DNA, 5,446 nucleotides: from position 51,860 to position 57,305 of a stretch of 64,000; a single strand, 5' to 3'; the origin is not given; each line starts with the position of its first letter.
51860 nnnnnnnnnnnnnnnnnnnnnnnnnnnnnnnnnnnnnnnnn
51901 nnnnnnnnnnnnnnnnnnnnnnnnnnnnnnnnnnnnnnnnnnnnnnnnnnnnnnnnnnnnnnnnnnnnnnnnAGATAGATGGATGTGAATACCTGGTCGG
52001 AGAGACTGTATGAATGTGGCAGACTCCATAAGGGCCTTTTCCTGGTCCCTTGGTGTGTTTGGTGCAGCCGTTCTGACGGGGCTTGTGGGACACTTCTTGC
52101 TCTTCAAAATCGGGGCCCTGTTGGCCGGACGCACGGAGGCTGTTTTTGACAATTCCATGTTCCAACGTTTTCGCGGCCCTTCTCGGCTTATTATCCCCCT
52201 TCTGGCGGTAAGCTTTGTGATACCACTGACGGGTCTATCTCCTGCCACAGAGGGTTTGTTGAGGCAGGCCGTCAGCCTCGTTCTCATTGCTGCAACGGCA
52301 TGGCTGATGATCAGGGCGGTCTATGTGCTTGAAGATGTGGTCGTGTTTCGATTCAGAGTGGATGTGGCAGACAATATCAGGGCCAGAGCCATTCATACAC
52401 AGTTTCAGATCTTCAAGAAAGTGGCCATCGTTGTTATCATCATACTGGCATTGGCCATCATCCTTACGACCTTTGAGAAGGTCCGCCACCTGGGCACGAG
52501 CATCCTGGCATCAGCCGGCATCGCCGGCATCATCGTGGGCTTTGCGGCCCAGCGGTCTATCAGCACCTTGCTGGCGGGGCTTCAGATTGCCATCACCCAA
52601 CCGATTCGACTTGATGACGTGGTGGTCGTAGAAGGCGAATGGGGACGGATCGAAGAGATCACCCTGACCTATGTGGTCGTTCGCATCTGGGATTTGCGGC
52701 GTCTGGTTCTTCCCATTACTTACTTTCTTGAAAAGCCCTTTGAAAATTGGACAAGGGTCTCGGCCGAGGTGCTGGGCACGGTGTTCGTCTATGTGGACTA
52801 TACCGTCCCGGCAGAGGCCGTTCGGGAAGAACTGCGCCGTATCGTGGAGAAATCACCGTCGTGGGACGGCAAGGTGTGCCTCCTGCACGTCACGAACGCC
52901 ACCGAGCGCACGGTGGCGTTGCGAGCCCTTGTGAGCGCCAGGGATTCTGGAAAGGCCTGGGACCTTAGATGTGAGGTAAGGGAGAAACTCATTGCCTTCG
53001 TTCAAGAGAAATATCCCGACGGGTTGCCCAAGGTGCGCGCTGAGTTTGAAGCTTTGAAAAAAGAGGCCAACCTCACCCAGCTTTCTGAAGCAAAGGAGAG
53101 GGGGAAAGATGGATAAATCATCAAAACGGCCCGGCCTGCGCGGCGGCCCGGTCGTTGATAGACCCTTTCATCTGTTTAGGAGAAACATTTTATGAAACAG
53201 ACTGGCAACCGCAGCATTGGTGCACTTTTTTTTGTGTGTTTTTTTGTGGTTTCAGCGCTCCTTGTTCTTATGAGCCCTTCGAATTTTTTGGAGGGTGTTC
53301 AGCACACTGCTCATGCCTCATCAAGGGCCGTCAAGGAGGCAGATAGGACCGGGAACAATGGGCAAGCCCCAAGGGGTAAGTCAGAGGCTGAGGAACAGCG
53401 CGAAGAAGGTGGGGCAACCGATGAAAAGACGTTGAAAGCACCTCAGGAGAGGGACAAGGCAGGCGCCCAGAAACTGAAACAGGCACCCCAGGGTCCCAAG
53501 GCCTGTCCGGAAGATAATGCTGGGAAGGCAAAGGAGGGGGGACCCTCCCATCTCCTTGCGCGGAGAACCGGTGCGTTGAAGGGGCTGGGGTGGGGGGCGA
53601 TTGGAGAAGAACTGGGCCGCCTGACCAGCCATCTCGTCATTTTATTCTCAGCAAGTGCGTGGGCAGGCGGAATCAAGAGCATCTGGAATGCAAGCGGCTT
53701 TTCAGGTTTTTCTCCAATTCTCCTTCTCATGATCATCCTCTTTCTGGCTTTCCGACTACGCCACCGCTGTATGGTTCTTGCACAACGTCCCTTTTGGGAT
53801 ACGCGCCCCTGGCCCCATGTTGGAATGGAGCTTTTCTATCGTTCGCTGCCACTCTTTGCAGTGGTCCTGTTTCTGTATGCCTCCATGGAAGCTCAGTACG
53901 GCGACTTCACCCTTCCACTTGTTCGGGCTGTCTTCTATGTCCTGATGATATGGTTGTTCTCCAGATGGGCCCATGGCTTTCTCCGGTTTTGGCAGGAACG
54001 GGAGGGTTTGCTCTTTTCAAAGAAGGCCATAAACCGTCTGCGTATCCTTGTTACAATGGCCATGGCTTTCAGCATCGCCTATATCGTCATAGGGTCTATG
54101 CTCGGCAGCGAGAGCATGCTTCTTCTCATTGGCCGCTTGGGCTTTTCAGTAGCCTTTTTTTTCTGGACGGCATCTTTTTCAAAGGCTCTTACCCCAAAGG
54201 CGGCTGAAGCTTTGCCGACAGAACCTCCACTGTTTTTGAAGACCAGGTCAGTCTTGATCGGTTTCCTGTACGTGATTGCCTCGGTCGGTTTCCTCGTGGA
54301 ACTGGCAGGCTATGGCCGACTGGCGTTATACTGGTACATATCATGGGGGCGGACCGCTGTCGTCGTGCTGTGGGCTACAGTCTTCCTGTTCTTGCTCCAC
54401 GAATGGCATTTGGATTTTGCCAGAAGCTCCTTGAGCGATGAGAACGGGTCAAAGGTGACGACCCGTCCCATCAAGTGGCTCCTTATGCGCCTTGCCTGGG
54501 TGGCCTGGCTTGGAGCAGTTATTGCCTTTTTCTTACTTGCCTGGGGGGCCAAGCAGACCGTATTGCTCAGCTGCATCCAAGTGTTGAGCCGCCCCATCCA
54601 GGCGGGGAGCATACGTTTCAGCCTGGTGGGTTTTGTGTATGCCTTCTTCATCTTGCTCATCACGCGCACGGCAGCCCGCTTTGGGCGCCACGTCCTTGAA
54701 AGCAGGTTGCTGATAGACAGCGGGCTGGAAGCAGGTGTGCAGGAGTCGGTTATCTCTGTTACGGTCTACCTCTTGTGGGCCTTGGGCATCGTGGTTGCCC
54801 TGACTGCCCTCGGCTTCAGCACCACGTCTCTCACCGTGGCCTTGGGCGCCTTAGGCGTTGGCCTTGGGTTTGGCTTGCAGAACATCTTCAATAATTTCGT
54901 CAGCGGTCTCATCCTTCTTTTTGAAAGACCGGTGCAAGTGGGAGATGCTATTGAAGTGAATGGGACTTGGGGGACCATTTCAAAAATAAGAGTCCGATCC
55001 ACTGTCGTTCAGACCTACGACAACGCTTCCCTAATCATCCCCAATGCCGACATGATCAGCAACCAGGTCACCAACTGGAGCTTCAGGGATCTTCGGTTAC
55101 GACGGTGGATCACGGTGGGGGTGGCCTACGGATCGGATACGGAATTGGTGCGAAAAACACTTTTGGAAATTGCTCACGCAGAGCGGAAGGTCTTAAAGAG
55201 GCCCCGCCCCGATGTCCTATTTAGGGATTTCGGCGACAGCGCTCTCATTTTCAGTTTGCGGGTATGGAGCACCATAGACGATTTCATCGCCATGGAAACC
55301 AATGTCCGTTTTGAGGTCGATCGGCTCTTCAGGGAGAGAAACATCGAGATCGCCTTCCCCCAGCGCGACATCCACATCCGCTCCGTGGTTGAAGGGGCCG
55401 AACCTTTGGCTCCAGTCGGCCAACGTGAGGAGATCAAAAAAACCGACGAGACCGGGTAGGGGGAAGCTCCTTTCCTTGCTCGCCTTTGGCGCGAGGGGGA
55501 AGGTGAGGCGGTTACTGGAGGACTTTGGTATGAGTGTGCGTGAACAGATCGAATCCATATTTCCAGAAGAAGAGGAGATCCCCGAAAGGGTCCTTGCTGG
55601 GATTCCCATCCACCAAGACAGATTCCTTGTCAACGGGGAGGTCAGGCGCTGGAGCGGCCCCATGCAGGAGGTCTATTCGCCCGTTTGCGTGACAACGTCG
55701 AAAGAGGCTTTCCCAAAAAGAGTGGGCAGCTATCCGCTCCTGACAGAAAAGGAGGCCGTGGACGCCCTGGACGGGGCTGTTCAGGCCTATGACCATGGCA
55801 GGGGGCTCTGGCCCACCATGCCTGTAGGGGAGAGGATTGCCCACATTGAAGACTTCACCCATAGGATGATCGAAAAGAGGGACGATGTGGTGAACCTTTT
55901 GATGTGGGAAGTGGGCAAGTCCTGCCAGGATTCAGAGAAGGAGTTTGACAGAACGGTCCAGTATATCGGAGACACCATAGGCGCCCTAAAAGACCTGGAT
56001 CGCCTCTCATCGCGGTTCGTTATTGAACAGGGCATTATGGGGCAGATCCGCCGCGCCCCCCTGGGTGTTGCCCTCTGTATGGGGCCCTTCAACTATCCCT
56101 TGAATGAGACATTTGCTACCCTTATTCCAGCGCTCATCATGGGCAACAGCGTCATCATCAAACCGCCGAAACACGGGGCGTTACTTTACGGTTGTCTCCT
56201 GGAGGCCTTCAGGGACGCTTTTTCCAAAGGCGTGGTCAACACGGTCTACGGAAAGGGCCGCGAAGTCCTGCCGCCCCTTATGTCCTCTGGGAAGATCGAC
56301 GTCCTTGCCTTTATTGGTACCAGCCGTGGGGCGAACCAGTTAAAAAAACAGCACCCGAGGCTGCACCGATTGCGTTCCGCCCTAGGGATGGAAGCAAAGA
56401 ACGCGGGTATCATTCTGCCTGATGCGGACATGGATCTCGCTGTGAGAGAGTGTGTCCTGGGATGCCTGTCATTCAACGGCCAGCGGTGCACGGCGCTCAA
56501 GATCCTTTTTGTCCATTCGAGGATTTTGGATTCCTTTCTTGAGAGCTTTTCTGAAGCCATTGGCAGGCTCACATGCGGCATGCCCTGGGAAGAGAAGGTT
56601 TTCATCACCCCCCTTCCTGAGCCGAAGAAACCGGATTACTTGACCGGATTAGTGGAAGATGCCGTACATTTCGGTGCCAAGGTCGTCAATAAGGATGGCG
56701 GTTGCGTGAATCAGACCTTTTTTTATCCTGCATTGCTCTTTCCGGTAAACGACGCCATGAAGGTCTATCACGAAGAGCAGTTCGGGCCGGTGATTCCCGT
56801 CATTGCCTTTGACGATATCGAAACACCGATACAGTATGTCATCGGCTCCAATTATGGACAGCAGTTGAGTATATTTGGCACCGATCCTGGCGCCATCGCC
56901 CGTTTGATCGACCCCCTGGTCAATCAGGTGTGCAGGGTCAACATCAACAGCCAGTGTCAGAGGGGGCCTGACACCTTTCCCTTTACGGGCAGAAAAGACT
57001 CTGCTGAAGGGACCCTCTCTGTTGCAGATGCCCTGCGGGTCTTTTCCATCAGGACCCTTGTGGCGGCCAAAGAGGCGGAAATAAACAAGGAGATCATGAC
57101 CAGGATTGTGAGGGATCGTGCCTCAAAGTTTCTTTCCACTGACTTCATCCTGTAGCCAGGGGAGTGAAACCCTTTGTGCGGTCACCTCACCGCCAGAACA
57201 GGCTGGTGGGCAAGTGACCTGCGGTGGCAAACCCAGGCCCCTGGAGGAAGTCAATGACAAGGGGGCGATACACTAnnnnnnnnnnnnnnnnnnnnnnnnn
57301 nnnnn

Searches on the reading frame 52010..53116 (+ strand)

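Call 25: search_protein_families(library=pfam, proteins=[window:52010-53116:+], max_evalue=0.00001)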
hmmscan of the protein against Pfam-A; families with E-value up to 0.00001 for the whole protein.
window:52010-53116:+ (368 aa): 1 family
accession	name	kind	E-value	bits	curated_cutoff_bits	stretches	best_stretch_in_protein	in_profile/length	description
PF00924.24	MS_channel_2nd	-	2.2e-11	44.2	20.2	1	183-249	2-68/68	Mechanosensitive ion channel, beta-domain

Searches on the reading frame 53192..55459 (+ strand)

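Call 25: search_protein_families(library=pfam, proteins=[window:53192-55459:+], max_evalue=0.00001)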
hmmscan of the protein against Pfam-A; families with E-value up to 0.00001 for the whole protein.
window:53192-55459:+ (755 aa): 3 families
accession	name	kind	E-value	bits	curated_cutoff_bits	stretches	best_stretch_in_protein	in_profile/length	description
PF00924.24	MS_channel_2nd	-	2e-20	73.1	20.2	1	564-630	1-67/68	Mechanosensitive ion channel, beta-domain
PF21082.3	MS_channel_3rd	-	3e-15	56.8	21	1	640-720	3-88/88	Mechanosensitive ion channel MscS, C-terminal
PF21088.3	MS_channel_1st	-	4.1e-08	33.5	23.1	1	523-563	2-42/42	Mechanosensitive ion channel, transmembrane helices 2/3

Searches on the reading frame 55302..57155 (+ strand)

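Call 25: search_protein_families(library=pfam, proteins=[window:55302-57155:+], max_evalue=0.00001)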
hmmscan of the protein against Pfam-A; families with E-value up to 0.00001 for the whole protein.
window:55302-57155:+ (617 aa): 1 family
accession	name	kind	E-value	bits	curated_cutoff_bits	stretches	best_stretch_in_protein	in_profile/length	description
PF00171.27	Aldedh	-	2.8e-86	290.3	23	1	140-581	19-455/461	Aldehyde dehydrogenase family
